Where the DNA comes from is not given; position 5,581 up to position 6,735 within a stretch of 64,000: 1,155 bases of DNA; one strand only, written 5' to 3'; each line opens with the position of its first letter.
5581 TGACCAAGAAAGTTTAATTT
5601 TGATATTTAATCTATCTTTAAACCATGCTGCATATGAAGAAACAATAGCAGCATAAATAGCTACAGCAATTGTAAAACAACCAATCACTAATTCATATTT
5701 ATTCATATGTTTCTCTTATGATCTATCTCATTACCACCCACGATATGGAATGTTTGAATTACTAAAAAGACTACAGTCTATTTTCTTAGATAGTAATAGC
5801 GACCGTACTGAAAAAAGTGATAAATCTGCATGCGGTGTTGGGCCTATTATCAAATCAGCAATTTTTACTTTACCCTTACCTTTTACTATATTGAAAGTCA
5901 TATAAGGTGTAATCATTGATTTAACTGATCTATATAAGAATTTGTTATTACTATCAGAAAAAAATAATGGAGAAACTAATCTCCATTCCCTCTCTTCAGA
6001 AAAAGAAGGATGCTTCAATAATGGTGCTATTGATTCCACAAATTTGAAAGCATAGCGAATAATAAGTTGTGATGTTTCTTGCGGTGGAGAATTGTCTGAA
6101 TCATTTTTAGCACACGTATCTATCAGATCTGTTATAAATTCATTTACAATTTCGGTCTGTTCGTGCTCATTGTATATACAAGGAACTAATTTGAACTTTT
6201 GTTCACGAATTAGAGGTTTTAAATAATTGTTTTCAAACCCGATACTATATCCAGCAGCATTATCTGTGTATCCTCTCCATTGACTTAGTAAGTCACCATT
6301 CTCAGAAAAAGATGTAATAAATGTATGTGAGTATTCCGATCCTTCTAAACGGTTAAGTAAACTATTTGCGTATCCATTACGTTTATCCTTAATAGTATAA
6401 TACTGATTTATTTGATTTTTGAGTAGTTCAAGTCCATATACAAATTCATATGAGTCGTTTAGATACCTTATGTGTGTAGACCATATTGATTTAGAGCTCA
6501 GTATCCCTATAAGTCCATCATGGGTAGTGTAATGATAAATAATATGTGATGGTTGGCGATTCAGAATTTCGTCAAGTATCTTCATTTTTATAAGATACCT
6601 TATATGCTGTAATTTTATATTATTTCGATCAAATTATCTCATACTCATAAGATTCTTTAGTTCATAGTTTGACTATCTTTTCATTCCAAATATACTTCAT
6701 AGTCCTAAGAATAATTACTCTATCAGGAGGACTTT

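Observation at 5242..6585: AT-rich two-gene island: DUF2971-like protein plus a membrane-anchored unknown, wedged between nth and nuoJKL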

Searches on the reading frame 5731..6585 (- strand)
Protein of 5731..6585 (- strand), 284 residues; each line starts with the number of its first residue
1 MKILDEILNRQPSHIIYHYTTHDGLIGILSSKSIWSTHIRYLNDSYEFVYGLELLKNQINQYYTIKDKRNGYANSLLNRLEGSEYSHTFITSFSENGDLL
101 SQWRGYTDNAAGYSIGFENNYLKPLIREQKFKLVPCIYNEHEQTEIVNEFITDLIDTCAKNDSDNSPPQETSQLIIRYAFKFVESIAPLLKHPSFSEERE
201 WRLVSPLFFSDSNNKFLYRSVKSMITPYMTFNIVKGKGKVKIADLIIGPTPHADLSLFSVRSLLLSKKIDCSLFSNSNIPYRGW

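Call 3: search_protein_families(library=pfam, proteins=[window:5731-6585:-], max_evalue=1)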
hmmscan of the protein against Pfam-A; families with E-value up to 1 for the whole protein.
window:5731-6585:- (284 aa): 2 families
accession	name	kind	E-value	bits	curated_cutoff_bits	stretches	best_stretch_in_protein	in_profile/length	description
PF11185.13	DUF2971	-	3.9e-15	57.4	22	1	102-203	1-89/89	Protein of unknown function (DUF2971)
PF15633.11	Tox-ART-HYD1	-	0.17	12.9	25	1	16-35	1-20/97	HYD1 signature containing ADP-ribosyltransferase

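Call 4: search_protein_families(library=padloc, proteins=[window:5731-6585:-], max_evalue=1)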
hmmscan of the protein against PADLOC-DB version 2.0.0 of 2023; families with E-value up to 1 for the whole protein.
window:5731-6585:- (284 aa): 4 families
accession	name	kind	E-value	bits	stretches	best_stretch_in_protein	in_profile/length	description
PDLC04992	PDC-S31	-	5.4e-07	27.6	1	87-215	56-164/220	-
PDLC04990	PDC-S31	-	2.7e-06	25.4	1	72-151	95-170/259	-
PDLC04994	PDC-S31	-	0.00029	18.3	1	88-125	121-158/273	-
PDLC04991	PDC-S31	-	0.00059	17.6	1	25-145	15-123/208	-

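Call 5: search_protein_families(library=ncbifam, proteins=[window:5731-6585:-], max_evalue=1)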
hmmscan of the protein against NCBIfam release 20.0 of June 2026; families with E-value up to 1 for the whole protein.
window:5731-6585:- (284 aa): 0 families

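Call 6: search_protein_families(library=phrogs, proteins=[window:5731-6585:-], max_evalue=1)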
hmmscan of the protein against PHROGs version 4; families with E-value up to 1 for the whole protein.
window:5731-6585:- (284 aa): 1 family
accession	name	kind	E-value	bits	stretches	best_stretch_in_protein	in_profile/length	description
phrog_1762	-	unknown function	2e-26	94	1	11-213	43-229/395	-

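Call 11: find_homologous_proteins(query=window:5731-6585:-)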
Query window:5731-6585:- (284 aa): 1015 proteins with E <= 0.001 among 1721 candidates; the best 120 are listed.
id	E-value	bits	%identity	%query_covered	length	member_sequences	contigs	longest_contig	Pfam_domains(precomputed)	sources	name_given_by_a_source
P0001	3.6e-189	645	100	100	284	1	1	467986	PF11185.14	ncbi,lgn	-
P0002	2.5e-59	219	43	95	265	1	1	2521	PF11185.14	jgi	jgi:hypothetical protein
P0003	2.2e-58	216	40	100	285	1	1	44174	PF11185.14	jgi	jgi:hypothetical protein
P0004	3.4e-58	215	43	100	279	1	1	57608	PF11185.14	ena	-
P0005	3.5e-58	215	40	99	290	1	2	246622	PF11185.14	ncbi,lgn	-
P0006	8.4e-58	214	40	100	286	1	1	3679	PF11185.14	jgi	jgi:hypothetical protein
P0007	8.5e-58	214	41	95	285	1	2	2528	PF11185.14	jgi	jgi:hypothetical protein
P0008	1.5e-57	213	41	100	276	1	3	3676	PF11185.14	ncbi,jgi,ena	-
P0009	3.7e-57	212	40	100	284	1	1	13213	PF11185.14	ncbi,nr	ncbi:MAG: DUF2971 domain-containing protein [Acidobacteriota bacterium]|nr:DUF2971 domain-containing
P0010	9.5e-57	211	38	100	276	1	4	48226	PF11185.14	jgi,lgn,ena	-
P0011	1.7e-56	210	42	100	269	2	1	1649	PF11185.14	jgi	jgi:hypothetical protein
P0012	1.8e-55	206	38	100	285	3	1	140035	PF11185.14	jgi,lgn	jgi:hypothetical protein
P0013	2.0e-55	206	37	99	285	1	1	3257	PF11185.14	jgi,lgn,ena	-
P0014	1.0e-54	204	40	95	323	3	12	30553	PF11185.14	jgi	jgi:hypothetical protein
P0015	1.1e-54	204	40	99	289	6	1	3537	PF11185.14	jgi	jgi:hypothetical protein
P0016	1.1e-54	204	42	98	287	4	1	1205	PF11185.14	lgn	-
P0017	1.4e-54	203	40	100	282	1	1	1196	PF11185.14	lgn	-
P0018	4.9e-54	202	40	100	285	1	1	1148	PF11185.14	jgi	jgi:hypothetical protein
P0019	2.3e-53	199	40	99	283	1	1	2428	PF11185.14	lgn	-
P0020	6.5e-53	198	36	100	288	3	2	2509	PF11185.14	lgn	-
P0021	1.5e-52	197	39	100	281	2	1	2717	PF11185.14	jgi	jgi:Protein of unknown function (DUF2971)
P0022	2.3e-52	196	39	98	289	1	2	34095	PF11185.14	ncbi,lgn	-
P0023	3.0e-52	196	42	95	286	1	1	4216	PF11185.14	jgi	jgi:hypothetical protein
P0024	3.9e-52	195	40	99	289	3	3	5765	PF11185.14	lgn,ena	-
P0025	8.3e-52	194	37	100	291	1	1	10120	PF11185.14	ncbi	-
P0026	8.7e-52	194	38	99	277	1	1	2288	PF11185.14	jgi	jgi:hypothetical protein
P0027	9.3e-52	194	39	94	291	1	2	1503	PF11185.14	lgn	-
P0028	1.1e-51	194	38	100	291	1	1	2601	PF11185.14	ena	-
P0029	1.6e-51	193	40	96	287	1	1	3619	PF11185.14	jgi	jgi:hypothetical protein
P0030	1.6e-51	193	37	100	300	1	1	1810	PF11185.14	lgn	-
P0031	2.1e-51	193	38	100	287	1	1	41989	PF11185.14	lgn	-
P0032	2.3e-51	193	38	100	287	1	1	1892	PF11185.14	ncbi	-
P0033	3.0e-51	192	36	99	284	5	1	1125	PF11185.14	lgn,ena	-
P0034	3.7e-51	192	38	99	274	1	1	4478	PF11185.14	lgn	-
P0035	4.8e-51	192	37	100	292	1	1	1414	PF11185.14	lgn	-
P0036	5.5e-51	192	36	95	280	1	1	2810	PF11185.14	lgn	-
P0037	1.4e-50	190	36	100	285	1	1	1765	PF11185.14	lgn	-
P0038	1.5e-50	190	38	100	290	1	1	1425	PF11185.14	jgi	jgi:hypothetical protein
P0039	1.7e-50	190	38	95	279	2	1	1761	PF11185.14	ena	-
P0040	1.8e-50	190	38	99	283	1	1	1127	PF11185.14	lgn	-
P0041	2.0e-50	190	37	100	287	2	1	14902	PF11185.14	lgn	-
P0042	1.0e-49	187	36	100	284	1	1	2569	PF11185.14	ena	-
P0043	1.0e-49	187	37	95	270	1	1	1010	PF11185.14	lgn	-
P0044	1.7e-49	187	37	98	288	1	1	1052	PF11185.14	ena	-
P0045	2.0e-49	187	37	99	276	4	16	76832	PF11185.14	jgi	jgi:hypothetical protein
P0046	3.0e-49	186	37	98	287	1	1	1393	PF11185.14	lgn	-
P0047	1.1e-48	184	36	95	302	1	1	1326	PF11185.14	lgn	-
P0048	1.8e-48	183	37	94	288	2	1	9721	PF11185.14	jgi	-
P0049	2.9e-48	183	37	95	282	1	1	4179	PF11185.14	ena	-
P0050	3.0e-48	183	38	99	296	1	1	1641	PF11185.14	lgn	-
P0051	3.6e-48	182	36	98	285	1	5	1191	PF11185.14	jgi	-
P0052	5.0e-48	182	39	94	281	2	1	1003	PF11185.14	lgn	-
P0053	5.9e-48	182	37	99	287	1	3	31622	PF11185.14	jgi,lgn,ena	-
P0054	6.4e-48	182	36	100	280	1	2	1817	PF11185.14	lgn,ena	-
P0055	6.8e-48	181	38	98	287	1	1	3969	PF11185.14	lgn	-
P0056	7.6e-48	181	35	100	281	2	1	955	PF11185.14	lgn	-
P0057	7.8e-48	181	36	100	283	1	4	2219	PF11185.14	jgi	jgi:hypothetical protein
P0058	1.1e-47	181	37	98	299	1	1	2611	PF11185.14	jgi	jgi:hypothetical protein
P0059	1.3e-47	181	36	100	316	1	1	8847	PF11185.14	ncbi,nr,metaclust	ncbi:MAG: hypothetical protein A2Y66_07445 [Nitrospirae bacterium RBG_13_41_22]|nr:MAG: hypothetical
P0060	1.3e-47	181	36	100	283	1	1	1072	PF11185.14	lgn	-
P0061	1.3e-47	181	37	100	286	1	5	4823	PF11185.14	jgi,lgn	-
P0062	1.4e-47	180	38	94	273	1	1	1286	PF11185.14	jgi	jgi:hypothetical protein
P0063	1.7e-47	180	34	100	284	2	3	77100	PF11185.14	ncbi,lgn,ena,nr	ncbi:MAG TPA: DUF2971 domain-containing protein [Terriglobales bacterium]|nr:DUF2971 domain-containi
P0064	2.0e-47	180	41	85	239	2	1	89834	PF11185.14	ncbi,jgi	jgi:hypothetical protein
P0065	2.7e-47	179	35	99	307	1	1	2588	PF11185.14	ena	-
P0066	2.8e-47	179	39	98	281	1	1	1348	PF11185.14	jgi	jgi:hypothetical protein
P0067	2.9e-47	179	38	95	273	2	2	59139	PF11185.14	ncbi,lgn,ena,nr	ncbi:MAG: DUF2971 domain-containing protein [Desulfobacteraceae bacterium]|nr:DUF2971 domain-contain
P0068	3.6e-47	179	39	97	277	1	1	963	PF11185.14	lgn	-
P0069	3.9e-47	179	39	99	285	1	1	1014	PF11185.14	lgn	-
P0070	4.3e-47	179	39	94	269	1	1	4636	PF11185.14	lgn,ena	-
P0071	4.8e-47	179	37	99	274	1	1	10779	PF11185.14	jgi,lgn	jgi:hypothetical protein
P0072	5.7e-47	178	36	95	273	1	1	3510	PF11185.14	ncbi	-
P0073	9.7e-47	178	34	99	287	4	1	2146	PF11185.14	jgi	-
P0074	1.0e-46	178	37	95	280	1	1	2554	PF11185.14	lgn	-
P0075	1.1e-46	178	37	91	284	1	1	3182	PF11185.14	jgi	jgi:Protein of unknown function (DUF2971)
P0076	1.1e-46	178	34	100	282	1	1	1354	PF11185.14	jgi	jgi:hypothetical protein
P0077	1.2e-46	177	35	96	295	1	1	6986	PF11185.14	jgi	jgi:hypothetical protein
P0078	2.1e-46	177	35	100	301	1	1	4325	PF11185.14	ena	-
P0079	2.3e-46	176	36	100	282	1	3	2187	PF11185.14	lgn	-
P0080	2.9e-46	176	36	95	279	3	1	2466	PF11185.14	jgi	jgi:hypothetical protein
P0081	3.1e-46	176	35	94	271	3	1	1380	PF11185.14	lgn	-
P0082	3.1e-46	176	36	100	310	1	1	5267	PF11185.14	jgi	jgi:hypothetical protein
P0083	3.6e-46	176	37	95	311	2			PF11185.14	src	-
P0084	3.6e-46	176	37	94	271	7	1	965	PF11185.14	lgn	-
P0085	3.7e-46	176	35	96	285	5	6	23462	PF11185.14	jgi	jgi:hypothetical protein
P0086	5.1e-46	175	35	100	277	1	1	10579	PF11185.14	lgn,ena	-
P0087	5.4e-46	175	38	94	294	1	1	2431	PF11185.14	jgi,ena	-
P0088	6.3e-46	175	34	100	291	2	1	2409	PF11185.14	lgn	-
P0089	6.3e-46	175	35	95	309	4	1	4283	PF11185.14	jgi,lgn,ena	-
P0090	6.3e-46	175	38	100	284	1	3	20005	PF11185.14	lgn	-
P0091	7.2e-46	175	36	100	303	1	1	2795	PF11185.14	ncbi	-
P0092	8.8e-46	175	37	95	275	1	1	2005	PF11185.14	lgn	-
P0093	9.9e-46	174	36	96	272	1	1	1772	PF11185.14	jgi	jgi:hypothetical protein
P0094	9.9e-46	174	36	100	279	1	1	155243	PF11185.14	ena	-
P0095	1.1e-45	174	38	96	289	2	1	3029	PF11185.14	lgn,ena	-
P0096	1.3e-45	174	34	98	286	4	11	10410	PF11185.14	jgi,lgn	jgi:hypothetical protein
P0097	1.6e-45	174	35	95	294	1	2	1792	PF11185.14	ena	-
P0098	2.3e-45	173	36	95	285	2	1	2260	PF11185.14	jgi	jgi:hypothetical protein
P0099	2.7e-45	173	34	99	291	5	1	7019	PF11185.14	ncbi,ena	-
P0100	2.7e-45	173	37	95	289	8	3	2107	PF11185.14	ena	-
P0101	2.9e-45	173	36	99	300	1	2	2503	PF11185.14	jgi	-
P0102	3.3e-45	173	36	95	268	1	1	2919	PF11185.14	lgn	-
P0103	3.4e-45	173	35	96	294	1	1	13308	PF11185.14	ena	-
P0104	3.9e-45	172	38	94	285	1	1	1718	PF11185.14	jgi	jgi:hypothetical protein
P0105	4.5e-45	172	39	95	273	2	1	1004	PF11185.14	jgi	jgi:hypothetical protein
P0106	5.6e-45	172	36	96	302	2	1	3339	PF11185.14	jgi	-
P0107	8.8e-45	171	38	100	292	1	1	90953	PF11185.14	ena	-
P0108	9.0e-45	171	37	95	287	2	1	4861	PF11185.14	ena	-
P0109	1.1e-44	171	35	99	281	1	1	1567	PF11185.14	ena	-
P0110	1.2e-44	171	37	93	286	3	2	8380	PF11185.14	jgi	jgi:hypothetical protein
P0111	1.2e-44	171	38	100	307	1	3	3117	PF11185.14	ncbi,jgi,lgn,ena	-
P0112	1.2e-44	171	39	90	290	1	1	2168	PF11185.14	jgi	jgi:hypothetical protein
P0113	1.3e-44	171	34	98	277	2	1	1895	PF11185.14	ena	-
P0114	1.3e-44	171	36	96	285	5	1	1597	PF11185.14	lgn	-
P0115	1.4e-44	171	37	97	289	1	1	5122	PF11185.14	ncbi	ncbi:MAG: DUF2971 domain-containing protein [Syntrophales bacterium]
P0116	1.4e-44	171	35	96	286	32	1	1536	PF11185.14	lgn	-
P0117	1.5e-44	171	34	95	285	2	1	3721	PF11185.14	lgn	-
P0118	1.5e-44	170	36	96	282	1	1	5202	PF11185.14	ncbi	-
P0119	1.8e-44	170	37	96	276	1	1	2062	PF11185.14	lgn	-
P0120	1.9e-44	170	36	96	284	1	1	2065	PF11185.14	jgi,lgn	-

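Call 14: find_encoding_contigs(protein=P0001, flank=10000, max_places=4)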
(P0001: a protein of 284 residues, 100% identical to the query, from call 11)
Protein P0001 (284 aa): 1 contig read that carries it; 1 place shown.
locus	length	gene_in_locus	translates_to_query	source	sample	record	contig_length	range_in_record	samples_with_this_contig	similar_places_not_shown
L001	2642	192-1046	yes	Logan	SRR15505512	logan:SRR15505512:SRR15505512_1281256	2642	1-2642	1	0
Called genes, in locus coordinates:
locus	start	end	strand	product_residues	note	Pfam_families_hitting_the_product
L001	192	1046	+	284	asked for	PF11185:DUF2971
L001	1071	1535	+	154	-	-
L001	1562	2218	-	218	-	PF00730:HhH-GPD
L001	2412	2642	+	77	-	?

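Call 28: find_related_loci(query=A2, collection=metagenome_contigs, flank=4000)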
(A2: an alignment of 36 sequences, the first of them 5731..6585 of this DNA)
Query A2 (284 aa) in metagenome_contigs; peptide patterns used: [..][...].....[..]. (x = any residue, [..] = any of these).
600 stretches matched a pattern (row limit reached: there are more); 585 encode a relative of the query (tblastn E <= 1e-3); the best 80 are kept; 80 distinct loci.
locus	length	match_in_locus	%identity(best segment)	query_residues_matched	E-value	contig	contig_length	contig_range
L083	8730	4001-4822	41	1-284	3e-65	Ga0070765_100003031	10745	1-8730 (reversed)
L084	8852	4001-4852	34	1-284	1e-58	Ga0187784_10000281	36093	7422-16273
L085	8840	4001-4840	36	3-284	2e-57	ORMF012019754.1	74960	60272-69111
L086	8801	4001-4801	38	16-284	6e-56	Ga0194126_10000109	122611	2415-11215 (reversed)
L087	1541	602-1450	36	3-282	7e-57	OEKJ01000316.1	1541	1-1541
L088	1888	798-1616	35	8-284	1e-54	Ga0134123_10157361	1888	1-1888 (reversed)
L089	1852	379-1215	36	1-284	2e-54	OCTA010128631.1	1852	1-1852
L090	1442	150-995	35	12-282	1e-54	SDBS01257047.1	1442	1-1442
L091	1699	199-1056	35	15-282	7e-53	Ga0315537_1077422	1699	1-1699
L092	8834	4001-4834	39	10-284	9e-52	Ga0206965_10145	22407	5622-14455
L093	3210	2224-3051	35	16-284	3e-51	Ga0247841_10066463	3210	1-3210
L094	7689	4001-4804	37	11-284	5e-51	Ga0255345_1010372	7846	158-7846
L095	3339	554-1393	36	11-284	1e-50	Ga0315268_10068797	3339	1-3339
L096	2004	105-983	33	4-284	2e-50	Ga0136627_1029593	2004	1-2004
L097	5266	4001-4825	34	12-284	8e-50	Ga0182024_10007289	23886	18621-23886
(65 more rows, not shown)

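Call 45: search_dna_similar(query=window:5731-6585:-, collection=plasmids, mode=protein, max_evalue=0.001, max_rows=40)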
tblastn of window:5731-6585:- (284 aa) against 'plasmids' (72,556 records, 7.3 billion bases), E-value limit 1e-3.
Records with a match: 615; places in all: 626; records where one place covers at least 80% of the query: 182.
Best place of each record, by identity: <60% 615.
By first word of the organism name: Escherichia 455; Rhodococcus 23; Leptospira 23; Klebsiella 21; Salmonella 16; Agrobacterium 11; Citrobacter 7; Rhizobium 5; Enterobacter 5; Pseudomonas 5; and 24 more.
By predicted mobility (MOB-suite, as given by PLSDB): non-mobilizable 379; conjugative 164; mobilizable 72.
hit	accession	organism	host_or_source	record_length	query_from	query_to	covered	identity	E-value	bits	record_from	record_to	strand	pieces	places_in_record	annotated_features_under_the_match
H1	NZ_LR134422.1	Legionella adelaidensis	environmental,Cooling tower water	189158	15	282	94%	32.9%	1e-28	122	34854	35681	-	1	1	DUF2971 domain-containing protein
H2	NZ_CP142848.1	Klebsiella aerogenes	mulberry,mulberry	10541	5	283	98%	30.7%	2e-21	101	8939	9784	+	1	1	DUF2971 domain-containing protein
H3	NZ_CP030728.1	Klebsiella pneumoniae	Homo sapiens,feces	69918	1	283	100%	28.9%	7e-18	91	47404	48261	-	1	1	DUF2971 domain-containing protein | AlpA family phage regulatory protein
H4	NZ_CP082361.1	Klebsiella sp. CTHL.F3a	food sample,kimchi (fermented cabbage)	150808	16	282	94%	30.6%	1e-18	93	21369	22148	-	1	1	DUF2971 domain-containing protein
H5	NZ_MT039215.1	Serratia proteamaculans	-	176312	16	282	94%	29.5%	1e-18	93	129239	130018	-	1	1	DUF2971 domain-containing protein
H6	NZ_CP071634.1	Rhizobium sp. NZLR1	lentil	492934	9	282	96%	28.2%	7e-19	94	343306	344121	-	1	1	DUF2971 domain-containing protein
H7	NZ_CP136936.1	Enterobacter sp. JJBC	Plutella xylostella,Bacterial culture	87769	16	282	94%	28.6%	8e-18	91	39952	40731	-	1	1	DUF2971 domain-containing protein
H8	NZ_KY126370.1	Enterobacter cloacae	baby spinach leaves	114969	16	282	94%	28.6%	2e-17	89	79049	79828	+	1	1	DUF2971 domain-containing protein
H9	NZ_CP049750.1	Rhodococcus fascians A21d2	Oenothera speciosa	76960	12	283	96%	27.9%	6e-15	82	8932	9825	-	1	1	DUF2971 domain-containing protein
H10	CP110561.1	Klebsiella pneumoniae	Homo sapiens,urine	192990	16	283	94%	27.9%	1e-11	72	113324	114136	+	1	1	DUF2971 domain-containing protein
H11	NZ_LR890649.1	Klebsiella pneumoniae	Homo sapiens,urine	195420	16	283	94%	27.9%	1e-11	72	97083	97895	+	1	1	DUF2971 domain-containing protein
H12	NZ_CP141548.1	Klebsiella pneumoniae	Homo sapiens,pure culture,blood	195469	16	283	94%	27.9%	1e-11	72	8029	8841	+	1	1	DUF2971 domain-containing protein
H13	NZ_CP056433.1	Klebsiella pneumoniae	culture,Wastewater influent sample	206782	16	283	94%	27.9%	1e-11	72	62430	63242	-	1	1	DUF2971 domain-containing protein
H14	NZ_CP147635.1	Klebsiella pneumoniae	Homo sapiens,bloodstream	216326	16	283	94%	27.9%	1e-11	72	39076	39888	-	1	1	DUF2971 domain-containing protein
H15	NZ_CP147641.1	Klebsiella pneumoniae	Homo sapiens,bloodstream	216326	16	283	94%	27.9%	1e-11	72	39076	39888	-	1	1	DUF2971 domain-containing protein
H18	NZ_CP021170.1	Paenibacillus bovis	mixed culture,yak milk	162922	16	282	94%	27.9%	2e-17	89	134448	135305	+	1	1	DUF2971 domain-containing protein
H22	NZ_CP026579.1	Escherichia coli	Homo sapiens,Culture,Rectal swab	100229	16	249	82%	31.4%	3e-19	95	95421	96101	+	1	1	DUF2971 domain-containing protein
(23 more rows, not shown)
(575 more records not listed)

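Call 46: search_dna_similar(query=window:5731-6585:-, collection=phages, mode=protein, max_evalue=0.001, max_rows=25)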
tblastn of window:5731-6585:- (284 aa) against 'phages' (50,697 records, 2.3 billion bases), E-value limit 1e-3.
Records with a match: 4; places in all: 4; records where one place covers at least 80% of the query: 0.
Best place of each record, by identity: <60% 4.
By first word of the organism name: Bacteriophage 2; Klebsiella 1; Streptococcus 1.
By host as written in the record: - 2; Klebsiella pneumoniae 1; Streptococcus mitis 27_7 1.
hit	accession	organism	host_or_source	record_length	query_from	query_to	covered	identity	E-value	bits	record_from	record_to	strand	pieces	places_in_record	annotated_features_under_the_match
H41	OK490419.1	Klebsiella phage Kp4865-4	Klebsiella pneumoniae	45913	15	229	76%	27.7%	3e-9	63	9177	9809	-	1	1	record has no annotation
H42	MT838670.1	Bacteriophage sp.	human fecal samples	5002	17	204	66%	26.2%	2e-10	67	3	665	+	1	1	record has no annotation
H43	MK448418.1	Streptococcus satellite phage Javan305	Streptococcus mitis 27_7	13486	17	204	66%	26.1%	6e-9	62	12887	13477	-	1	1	hypothetical protein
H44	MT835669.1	Bacteriophage sp.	human fecal samples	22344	12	116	37%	29.5%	1e-7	58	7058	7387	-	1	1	record has no annotation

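Call 48: predict_structure(alignment_id=A2)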
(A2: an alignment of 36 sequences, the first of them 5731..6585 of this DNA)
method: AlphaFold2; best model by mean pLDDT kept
length: 284 residues; sequences in the alignment: 36
mean_pLDDT: 92.3   pTM: 0.88
mean pLDDT of the five models: 92.3, 92.2, 91.5, 90.2, 89.9
residues with pLDDT >= 90: 218; 70-90: 61; 50-70: 5; < 50: 0
segments of 3 or more residues with pLDDT < 50: none
pLDDT, mean of each block of 10 residues (from residue 1): 94 97 95 96 93 94 75 91 86 96 84 96 97 97 97 93 86 93 96 91 93 82 90 94 97 96 96 95 75
secondary structure, 60 per line:
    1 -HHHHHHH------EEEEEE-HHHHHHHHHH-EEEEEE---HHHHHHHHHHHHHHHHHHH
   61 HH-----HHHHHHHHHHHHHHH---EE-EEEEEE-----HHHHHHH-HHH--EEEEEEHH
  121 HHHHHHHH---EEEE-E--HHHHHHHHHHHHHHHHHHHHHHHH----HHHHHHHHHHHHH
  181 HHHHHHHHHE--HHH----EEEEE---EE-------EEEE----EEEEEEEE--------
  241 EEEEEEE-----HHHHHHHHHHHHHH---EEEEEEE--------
elements in order: H2-8 E15-20 H22-31 E33-38 H42-62 H68-82 E89-94 H100-106 E113-118 H119-128 E132-135 H140-163 H168-189 E200-204 E217-220 E225-232 E241-247 H253-266 E270-276

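Call 52: search_solved_structures(query=A2, max_evalue=10, show_alignments=2)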
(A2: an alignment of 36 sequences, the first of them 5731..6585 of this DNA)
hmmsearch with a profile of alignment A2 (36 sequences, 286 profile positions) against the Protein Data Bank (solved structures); distinct sequences matched with E-value up to 10: 1.
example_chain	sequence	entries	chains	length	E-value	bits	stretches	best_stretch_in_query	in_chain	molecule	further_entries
3mx9_A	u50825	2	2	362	0.73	12.3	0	35-87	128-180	Protein scV3V2(G19S) | scV3V2(G19S)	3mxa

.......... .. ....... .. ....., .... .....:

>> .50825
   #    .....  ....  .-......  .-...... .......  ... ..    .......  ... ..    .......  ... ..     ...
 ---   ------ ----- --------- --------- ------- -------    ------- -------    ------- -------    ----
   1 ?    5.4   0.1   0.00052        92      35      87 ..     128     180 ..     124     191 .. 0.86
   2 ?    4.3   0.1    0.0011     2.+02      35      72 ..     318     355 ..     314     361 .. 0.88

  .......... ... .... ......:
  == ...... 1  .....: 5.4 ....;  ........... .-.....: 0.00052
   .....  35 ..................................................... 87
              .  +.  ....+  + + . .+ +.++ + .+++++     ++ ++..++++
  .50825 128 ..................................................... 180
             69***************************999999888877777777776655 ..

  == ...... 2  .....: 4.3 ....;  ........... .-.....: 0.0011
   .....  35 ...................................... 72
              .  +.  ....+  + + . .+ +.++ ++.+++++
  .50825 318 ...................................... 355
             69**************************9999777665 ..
